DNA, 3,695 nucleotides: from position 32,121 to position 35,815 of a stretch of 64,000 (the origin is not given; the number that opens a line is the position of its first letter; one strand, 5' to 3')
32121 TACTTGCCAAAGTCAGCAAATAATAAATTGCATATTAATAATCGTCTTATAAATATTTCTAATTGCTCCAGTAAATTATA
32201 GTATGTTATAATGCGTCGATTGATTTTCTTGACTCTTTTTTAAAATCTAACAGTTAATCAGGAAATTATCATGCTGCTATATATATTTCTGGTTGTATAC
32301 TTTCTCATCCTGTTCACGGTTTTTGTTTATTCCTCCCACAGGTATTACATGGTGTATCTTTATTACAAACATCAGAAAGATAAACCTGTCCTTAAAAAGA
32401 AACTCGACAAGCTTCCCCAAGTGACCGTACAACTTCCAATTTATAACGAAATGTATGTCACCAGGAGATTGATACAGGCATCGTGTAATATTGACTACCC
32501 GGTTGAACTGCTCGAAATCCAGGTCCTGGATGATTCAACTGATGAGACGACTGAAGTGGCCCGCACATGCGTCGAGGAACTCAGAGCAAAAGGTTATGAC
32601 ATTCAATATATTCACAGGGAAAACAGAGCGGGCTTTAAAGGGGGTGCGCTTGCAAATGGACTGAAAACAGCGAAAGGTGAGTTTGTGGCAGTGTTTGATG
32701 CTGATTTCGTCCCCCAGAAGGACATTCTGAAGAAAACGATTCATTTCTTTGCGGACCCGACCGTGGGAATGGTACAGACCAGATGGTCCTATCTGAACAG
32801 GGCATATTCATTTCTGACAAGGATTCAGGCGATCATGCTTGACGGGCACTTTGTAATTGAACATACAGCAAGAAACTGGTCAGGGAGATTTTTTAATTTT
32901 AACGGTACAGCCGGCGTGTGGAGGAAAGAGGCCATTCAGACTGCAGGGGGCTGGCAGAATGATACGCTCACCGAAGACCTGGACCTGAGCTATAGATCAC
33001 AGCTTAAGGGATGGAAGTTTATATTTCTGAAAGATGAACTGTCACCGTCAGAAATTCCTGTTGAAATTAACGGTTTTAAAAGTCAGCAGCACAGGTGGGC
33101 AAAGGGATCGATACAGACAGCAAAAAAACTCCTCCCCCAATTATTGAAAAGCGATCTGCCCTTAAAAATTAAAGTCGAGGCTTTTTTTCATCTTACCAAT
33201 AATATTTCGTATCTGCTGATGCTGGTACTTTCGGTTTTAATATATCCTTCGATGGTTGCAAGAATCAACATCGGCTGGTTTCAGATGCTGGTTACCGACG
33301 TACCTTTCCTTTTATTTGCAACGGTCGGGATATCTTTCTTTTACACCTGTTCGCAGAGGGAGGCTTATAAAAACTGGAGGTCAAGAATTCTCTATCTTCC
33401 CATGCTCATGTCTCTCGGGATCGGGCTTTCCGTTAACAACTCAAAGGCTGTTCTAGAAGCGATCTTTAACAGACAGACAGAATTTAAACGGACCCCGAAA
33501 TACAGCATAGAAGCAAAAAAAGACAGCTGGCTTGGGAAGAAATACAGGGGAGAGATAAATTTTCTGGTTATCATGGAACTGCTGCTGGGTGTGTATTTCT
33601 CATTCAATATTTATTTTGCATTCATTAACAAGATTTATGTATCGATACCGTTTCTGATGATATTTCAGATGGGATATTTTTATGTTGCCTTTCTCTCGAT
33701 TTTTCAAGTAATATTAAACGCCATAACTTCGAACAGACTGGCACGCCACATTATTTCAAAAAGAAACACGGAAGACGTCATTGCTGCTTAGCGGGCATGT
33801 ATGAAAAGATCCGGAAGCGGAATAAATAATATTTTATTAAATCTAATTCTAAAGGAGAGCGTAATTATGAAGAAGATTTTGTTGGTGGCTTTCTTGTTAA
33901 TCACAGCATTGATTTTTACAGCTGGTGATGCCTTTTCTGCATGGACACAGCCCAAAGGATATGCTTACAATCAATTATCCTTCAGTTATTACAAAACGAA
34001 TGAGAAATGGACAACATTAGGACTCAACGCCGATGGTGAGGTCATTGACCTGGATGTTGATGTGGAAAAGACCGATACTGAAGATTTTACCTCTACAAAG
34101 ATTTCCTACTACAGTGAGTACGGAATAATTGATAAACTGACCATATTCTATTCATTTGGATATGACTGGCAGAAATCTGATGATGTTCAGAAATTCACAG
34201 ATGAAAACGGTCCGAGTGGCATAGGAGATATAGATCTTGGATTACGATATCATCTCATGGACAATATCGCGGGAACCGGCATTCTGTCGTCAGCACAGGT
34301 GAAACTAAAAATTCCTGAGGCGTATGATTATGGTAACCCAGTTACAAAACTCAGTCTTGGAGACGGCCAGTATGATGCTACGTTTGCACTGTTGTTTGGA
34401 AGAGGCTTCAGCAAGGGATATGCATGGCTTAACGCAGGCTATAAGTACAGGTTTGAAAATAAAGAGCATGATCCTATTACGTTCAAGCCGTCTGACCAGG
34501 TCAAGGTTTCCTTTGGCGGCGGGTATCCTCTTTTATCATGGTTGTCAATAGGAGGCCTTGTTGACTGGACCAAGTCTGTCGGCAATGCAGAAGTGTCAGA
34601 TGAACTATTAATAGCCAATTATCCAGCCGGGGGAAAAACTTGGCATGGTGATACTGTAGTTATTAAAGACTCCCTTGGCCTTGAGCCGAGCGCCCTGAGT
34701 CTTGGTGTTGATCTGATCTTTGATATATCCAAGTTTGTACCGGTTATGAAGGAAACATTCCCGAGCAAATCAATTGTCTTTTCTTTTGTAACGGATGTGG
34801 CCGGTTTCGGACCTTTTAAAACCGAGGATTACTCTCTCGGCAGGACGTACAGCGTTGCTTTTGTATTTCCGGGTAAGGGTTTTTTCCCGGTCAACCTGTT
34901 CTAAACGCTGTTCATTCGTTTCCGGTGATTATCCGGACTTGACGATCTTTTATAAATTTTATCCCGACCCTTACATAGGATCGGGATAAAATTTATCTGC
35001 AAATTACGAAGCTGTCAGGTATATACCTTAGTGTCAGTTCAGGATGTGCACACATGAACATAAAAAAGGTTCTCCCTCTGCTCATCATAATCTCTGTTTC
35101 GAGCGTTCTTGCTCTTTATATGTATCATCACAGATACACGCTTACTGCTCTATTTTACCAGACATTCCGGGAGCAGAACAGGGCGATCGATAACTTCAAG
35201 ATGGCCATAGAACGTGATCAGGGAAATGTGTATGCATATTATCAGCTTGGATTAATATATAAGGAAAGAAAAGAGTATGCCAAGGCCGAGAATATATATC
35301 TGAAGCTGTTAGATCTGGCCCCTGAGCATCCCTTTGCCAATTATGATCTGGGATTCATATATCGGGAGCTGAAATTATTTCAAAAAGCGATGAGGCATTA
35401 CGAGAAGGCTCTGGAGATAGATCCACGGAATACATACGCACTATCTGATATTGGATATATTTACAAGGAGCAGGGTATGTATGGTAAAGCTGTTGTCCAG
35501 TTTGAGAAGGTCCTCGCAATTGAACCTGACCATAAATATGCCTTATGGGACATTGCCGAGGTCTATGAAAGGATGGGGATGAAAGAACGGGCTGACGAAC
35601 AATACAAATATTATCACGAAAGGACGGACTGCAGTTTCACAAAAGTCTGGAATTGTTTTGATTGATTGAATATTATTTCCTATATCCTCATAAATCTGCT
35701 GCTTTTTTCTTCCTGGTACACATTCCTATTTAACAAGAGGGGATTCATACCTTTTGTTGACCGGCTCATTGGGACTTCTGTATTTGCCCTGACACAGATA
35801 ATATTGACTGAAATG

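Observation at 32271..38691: Candidate novel synthase-dependent exopolysaccharide / periplasmic glycosylation locus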

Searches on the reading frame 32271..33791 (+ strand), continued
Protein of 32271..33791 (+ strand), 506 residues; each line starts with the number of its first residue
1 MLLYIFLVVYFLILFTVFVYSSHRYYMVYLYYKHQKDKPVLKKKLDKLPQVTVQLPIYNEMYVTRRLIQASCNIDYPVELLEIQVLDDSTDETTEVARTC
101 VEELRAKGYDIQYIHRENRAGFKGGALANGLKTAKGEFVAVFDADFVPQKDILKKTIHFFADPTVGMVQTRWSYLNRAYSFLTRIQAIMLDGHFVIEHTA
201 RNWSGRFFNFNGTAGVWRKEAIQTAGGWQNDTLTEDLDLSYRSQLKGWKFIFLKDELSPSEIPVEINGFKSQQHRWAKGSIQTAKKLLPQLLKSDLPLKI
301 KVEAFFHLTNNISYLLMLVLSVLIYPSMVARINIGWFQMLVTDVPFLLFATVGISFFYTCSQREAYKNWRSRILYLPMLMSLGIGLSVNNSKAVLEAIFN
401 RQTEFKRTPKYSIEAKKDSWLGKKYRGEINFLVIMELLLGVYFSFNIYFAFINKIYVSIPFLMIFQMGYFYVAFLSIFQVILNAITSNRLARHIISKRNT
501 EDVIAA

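Call 105: find_encoding_contigs(protein=P0400, flank=8000, max_places=1)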
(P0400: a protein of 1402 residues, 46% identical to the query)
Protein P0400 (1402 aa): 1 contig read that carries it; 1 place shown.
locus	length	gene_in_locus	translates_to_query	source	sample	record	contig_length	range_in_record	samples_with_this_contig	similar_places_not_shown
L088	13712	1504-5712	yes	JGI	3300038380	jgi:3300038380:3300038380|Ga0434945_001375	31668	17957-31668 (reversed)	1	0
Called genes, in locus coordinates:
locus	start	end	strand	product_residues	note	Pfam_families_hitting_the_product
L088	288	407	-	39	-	-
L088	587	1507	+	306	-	-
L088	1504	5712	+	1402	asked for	PF13506:Glyco_transf_21, PF00535:Glycos_transf_2, PF13641:Glyco_tranf_2_3, PF13632:Glyco_trans_2_3, PF13570:Beta-prop_ACSF4 (weak), PF13517:FG-GAP_3, PF25292:Beta-prop_CGLA (weak), PF13517:FG-GAP_3, +2 more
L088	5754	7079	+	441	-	PF02310:B12-binding, PF19864:Radical_SAM_N2 (faint), PF04055:Radical_SAM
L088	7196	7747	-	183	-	PF01169:GDT1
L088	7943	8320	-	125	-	-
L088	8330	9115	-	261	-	PF01975:SurE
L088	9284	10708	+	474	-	PF22422:MGH1-like_GH, PF01204:Trehalase, PF03200:Glyco_hydro_63 (weak)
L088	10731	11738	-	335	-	PF01594:AI-2E_transport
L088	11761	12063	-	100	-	PF11746:DUF3303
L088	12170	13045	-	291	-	-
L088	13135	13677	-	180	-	PF01613:Flavin_Reduct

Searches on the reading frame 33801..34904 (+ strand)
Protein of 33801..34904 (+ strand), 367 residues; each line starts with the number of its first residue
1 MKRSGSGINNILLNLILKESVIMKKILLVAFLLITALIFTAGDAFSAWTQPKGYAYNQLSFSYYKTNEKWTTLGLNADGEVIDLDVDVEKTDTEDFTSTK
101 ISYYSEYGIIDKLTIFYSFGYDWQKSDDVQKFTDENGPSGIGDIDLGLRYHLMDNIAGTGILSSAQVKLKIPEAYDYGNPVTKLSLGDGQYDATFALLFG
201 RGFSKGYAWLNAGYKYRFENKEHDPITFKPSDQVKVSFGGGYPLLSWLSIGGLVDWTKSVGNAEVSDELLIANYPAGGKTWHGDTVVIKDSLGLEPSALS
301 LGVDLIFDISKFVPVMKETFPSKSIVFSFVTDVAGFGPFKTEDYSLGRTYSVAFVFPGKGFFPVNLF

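Call 4: search_protein_families(library=pfam, proteins=[window:33801-34904:+], max_evalue=0.01)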
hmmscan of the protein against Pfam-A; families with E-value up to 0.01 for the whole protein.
window:33801-34904:+ (367 aa): 0 families

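Call 5: search_protein_families(library=ncbifam, proteins=[window:33801-34904:+], max_evalue=0.01)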
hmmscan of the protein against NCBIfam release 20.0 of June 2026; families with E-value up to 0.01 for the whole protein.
window:33801-34904:+ (367 aa): 0 families

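Call 8: search_solved_structures(query=window:33801-34904:+, max_evalue=1)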
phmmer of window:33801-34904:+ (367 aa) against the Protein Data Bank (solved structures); distinct sequences matched with E-value up to 1: 3.
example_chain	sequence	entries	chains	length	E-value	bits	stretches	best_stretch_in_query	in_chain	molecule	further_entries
8oix_J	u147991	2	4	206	0.72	11.8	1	284-358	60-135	Proteasome subunit beta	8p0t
2qom_A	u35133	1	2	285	0.73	11.8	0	180-218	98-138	Serine protease espP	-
7ttc_P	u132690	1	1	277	0.77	11.7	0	180-218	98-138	Serine protease EspP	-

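Call 17: find_homologous_proteins(query=window:33867-34904:+, max_evalue=0.001)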
Query window:33867-34904:+ (345 aa): 255 proteins with E <= 0.001 among 4881 candidates; the best 120 are listed.
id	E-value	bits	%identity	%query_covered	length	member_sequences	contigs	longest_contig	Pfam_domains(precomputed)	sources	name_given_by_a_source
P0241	1.0e-229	779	100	100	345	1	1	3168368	-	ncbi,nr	ncbi:MAG: hypothetical protein JSW20_00375 [Nitrospiraceae bacterium]|nr:MAG: hypothetical protein J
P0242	3.3e-201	686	89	100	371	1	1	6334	-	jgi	jgi:hypothetical protein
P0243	4.3e-198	675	86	100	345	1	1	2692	-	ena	-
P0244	1.5e-197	674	86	100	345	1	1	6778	-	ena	-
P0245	1.8e-197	673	86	100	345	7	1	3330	-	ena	-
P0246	5.2e-188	642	83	99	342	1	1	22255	-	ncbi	-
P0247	4.9e-179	613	78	100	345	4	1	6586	-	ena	-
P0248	1.2e-177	608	78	100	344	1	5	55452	-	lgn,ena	-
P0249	1.7e-174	598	77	100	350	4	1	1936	-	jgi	-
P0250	7.1e-146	504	63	100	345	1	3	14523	-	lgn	-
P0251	4.6e-143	494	60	100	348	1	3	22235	-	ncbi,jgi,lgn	jgi:hypothetical protein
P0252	6.6e-139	481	61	100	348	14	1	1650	-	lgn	-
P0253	9.6e-135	467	60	100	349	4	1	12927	-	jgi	jgi:hypothetical protein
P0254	2.4e-134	466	60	100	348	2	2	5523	-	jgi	jgi:hypothetical protein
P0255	3.4e-134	465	60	100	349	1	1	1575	-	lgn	-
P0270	1.2e-122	427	58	97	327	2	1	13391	PF13505.13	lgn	-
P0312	3.0e-105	370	52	99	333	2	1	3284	PF13557.13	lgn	-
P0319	4.1e-102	360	50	97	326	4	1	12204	PF13505.13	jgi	jgi:hypothetical protein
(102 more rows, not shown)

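Call 36: predict_structure(alignment_id=A2)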
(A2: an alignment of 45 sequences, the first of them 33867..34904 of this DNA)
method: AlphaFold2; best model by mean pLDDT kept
length: 345 residues; sequences in the alignment: 45
mean_pLDDT: 85.6   pTM: 0.81
mean pLDDT of the five models: 85.6, 85.1, 84.9, 83.3, 82.5
residues with pLDDT >= 90: 189; 70-90: 110; 50-70: 38; < 50: 8
segments of 3 or more residues with pLDDT < 50: 19-24
pLDDT, mean of each block of 10 residues (from residue 1): 64 56 62 93 95 90 93 91 92 92 77 74 93 79 92 68 66 92 89 92 90 95 92 96 91 82 89 95 93 84 96 93 95 85 56
secondary structure, 60 per line:
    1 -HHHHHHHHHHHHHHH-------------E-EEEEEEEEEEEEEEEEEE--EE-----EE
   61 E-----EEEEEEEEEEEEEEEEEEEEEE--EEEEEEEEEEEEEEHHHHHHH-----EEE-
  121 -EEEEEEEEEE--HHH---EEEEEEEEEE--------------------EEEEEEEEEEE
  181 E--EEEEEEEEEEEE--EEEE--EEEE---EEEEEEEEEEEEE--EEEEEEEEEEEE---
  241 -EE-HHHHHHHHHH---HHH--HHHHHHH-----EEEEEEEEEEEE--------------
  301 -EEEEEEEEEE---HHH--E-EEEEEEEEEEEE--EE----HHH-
elements in order: H2-16 E32-49 E59-61 E67-88 E91-104 H105-111 E117-119 E122-131 E140-149 E170-181 E184-195 E198-201 E204-207 E211-223 E226-237 H245-254 H263-269 E275-286 E302-311 E322-333

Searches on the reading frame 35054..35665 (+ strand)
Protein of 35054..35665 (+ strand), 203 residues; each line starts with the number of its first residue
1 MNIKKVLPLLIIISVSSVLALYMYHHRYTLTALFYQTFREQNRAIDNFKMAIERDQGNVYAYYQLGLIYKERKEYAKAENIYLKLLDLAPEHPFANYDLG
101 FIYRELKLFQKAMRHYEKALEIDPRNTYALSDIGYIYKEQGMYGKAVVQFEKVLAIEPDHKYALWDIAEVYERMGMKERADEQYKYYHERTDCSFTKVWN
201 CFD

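Call 4: search_protein_families(library=pfam, proteins=[window:35054-35665:+], max_evalue=0.01)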
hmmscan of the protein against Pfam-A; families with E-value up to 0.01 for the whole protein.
window:35054-35665:+ (203 aa): 20 families
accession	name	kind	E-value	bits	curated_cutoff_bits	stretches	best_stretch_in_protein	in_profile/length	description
PF13431.12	TPR_17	-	1e-23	82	24.4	3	115-147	1-33/34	Tetratricopeptide repeat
PF00515.34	TPR_1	-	3.3e-23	80.9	27.8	3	96-126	4-34/34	Tetratricopeptide repeat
PF07719.23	TPR_2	-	4.4e-22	76.8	27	3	94-126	2-34/34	Tetratricopeptide repeat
PF13181.12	TPR_8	-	2.1e-21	74.6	25.7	3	95-126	3-34/34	Tetratricopeptide repeat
PF13414.12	TPR_11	-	2.4e-19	69.2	26.8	4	102-141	3-42/42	TPR repeat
PF13424.12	TPR_12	-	8.3e-19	68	30.1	3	61-123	5-75/77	Tetratricopeptide repeat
PF14559.12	TPR_19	-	1e-16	61.4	25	4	139-181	3-45/68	Tetratricopeptide repeat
PF13428.12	TPR_14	-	1.1e-12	47.7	23.5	1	96-129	4-37/44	Tetratricopeptide repeat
PF13174.12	TPR_6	-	2.2e-12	47.2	26.3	1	60-91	1-32/33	Tetratricopeptide repeat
PF13371.12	TPR_9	-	6.5e-12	45.7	35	1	66-127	2-63/73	Tetratricopeptide repeat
PF13176.12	TPR_7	-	1.1e-10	41.2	27.9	1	61-90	1-30/36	Tetratricopeptide repeat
PF13432.12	TPR_16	-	1.1e-09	39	32.7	2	63-126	1-64/65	Tetratricopeptide repeat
PF13374.12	TPR_10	-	2.4e-08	34.2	27.5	0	98-122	7-31/42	Tetratricopeptide repeat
PF23914.1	TPR_CcmH_CycH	-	4.1e-07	30.4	42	0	109-158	103-152/158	Cytochrome c-type biogenesis protein H TPR domain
PF24575.1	TPR_Slam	-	1.2e-06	29.3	35.2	0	134-173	54-93/104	Surface lipoprotein assembly modifier, N-terminal TPR repeats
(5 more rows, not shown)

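Call 5: search_protein_families(library=ncbifam, proteins=[window:35054-35665:+], max_evalue=0.01)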
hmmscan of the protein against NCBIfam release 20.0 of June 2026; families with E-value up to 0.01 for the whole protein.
window:35054-35665:+ (203 aa): 31 families (the best 25 are shown)
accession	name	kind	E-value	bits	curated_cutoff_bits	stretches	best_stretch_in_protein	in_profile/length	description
NF040959.1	MamA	equivalog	2e-18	66.6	200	1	40-185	52-197/204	magnetosome protein MamA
TIGR02917.1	PEP_TPR_lipo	equivalog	3.2e-16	58.4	312.2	1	30-188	640-797/899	XrtA/PEP-CTERM system TPR-repeat protein PrsT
TIGR02521.1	type_IV_pilW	equivalog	6.8e-16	58.5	154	1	32-192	38-200/234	type IV pilus biogenesis/stability protein PilW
NF002725.1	PRK02603.1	equivalog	5.6e-14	52.5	143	2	50-144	26-123/173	photosystem I assembly protein Ycf3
TIGR00540.1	TPR_hemY_coli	hypoth_equivalog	2.1e-11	43.2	142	2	117-185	316-383/385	heme biosynthesis-associated TPR protein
NF033762.1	social_mot_Tgl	equivalog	2.1e-10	40.4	225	1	60-155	32-128/252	social motility TPR repeat lipoprotein Tgl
NF033758.1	gliding_GltE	equivalog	1.2e-09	37.6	225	2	36-124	233-321/411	adventurous gliding motility TPR repeat lipoprotein GltE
NF008391.2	PRK11189.1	equivalog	2.9e-09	36.8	250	1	97-199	69-172/297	lipoprotein NlpI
TIGR02552.1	LcrH_SycD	equivalog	4.2e-09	36.2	104.8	1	126-184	51-109/136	SycD/LcrH family type III secretion system chaperone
NF008756.0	PRK11788.1-4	equivalog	1.9e-08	33.7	474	1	42-178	124-266/389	lipopolysaccharide assembly protein LapB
NF047507.1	TPR_BatC_Lepto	exception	2.6e-08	33.6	175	1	95-140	98-143/214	TPR repeat-containing protein BatC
NF047371.1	FlcA_CTERM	equivalog_domain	4.1e-08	32.2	300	1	99-185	444-531/646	periplasmic flagellar collar protein FlcA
NF008520.0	PRK11447.1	equivalog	6.1e-08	30.9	858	1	110-174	368-432/1157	cellulose synthase complex outer membrane protein BcsC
NF008757.0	PRK11788.1-5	equivalog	1.5e-07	30.9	363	1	39-150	49-164/388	lipopolysaccharide assembly protein LapB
NF033920.0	C39_PA2778_fam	equivalog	2.2e-07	30.6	150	2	25-124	156-255/255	PA2778 family cysteine peptidase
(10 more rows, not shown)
